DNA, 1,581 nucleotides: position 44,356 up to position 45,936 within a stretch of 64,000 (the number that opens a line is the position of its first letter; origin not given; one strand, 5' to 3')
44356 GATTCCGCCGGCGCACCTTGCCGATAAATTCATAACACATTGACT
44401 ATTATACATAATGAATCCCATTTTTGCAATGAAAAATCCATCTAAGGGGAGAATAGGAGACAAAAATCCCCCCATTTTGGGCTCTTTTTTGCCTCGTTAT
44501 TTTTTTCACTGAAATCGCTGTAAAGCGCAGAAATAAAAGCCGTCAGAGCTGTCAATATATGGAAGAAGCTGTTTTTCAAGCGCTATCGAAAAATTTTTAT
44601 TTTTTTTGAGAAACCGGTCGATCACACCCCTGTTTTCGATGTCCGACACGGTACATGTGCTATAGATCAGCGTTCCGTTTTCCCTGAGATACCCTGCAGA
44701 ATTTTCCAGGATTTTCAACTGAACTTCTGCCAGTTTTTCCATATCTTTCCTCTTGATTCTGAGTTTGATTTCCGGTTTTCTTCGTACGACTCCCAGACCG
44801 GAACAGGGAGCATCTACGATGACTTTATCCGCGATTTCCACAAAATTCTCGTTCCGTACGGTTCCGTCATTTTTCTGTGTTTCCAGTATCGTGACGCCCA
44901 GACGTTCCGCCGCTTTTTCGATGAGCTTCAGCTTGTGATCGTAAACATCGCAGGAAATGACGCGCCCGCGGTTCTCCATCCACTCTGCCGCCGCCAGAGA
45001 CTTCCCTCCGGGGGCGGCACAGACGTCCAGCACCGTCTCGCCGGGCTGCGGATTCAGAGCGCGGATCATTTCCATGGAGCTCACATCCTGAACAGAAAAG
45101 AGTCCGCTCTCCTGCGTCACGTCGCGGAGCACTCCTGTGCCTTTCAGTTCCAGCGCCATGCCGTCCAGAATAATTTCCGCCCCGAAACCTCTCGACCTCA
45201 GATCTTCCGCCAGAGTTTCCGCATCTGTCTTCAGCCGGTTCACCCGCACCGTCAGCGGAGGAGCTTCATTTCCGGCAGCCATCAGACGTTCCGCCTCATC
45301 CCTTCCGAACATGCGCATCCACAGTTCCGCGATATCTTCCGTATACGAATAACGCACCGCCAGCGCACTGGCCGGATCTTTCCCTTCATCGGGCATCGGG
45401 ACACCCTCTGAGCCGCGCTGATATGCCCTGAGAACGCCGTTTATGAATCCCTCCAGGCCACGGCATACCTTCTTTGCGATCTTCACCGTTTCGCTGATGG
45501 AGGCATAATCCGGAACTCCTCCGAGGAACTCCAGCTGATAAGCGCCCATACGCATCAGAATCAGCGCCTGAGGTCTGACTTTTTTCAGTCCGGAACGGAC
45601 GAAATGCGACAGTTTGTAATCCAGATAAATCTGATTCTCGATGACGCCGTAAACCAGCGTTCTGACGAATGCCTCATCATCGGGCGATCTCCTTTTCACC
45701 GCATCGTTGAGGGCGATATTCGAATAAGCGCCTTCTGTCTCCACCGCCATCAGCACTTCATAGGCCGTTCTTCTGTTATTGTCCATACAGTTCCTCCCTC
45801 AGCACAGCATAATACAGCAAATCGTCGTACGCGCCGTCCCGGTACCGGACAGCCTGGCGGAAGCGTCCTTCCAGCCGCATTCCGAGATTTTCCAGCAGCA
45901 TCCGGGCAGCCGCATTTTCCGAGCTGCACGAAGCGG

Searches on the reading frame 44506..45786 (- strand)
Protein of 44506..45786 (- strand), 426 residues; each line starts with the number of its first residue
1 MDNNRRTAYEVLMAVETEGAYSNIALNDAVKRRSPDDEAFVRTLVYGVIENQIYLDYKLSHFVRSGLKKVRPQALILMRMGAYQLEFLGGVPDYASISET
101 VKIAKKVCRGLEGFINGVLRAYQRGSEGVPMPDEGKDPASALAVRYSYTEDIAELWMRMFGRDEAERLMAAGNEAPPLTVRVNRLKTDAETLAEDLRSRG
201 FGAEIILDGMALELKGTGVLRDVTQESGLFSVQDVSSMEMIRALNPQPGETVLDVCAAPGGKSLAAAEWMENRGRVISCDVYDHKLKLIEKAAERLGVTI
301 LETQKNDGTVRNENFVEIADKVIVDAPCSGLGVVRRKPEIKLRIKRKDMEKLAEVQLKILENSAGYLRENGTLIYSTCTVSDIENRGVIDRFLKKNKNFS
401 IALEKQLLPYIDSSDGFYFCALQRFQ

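Call 57: find_encoding_contigs(protein=window:44506-45786:-, flank=10000, max_places=1)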
Protein window:44506-45786:- (426 aa): 3 contigs read that carry it; 1 place shown.
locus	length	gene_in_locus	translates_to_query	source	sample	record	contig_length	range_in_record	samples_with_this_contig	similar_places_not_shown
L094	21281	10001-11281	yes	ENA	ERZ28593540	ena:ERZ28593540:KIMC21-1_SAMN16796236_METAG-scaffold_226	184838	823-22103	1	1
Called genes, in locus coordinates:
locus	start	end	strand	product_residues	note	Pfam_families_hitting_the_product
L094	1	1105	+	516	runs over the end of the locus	PF01276:OKR_DC_1, PF00155:Aminotran_1_2 (weak), PF03711:OKR_DC_1_C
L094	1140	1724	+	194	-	PF00265:TK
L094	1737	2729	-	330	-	PF04055:Radical_SAM, PF16199:Radical_SAM_C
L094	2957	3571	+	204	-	PF02677:QueH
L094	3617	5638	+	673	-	PF17764:PriA_3primeBD, PF00270:DEAD, PF04851:ResIII, PF18319:Zn_ribbon_PriA, PF00271:Helicase_C, PF18074:PriA_C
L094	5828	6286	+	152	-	PF01327:Pep_deformylase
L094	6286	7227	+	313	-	PF00551:Formyl_trans_N, PF02911:Formyl_trans_C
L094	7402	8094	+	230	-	PF04298:Zn_peptidase_2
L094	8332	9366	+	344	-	PF00155:Aminotran_1_2 (faint), PF01212:Beta_elim_lyase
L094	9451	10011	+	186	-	PF13302:Acetyltransf_3, PF00583:Acetyltransf_1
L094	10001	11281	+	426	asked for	PF01029:NusB, PF22458:RsmF-B_ferredox, PF01728:FtsJ (weak), PF01189:Methyltr_RsmB-F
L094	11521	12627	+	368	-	PF00395:SLH (faint), PF00877:NLPC_P60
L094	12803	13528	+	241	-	PF00481:PP2C, PF13672:PP2C_2, PF07228:SpoIIE (weak)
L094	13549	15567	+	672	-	PF00069:Pkinase, PF03109:ABC1 (faint), PF07714:PK_Tyr_Ser-Thr, PF03793:PASTA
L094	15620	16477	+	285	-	PF16745:RsgA_N, PF03193:RsgA_GTPase, PF01926:MMR_HSR1 (weak)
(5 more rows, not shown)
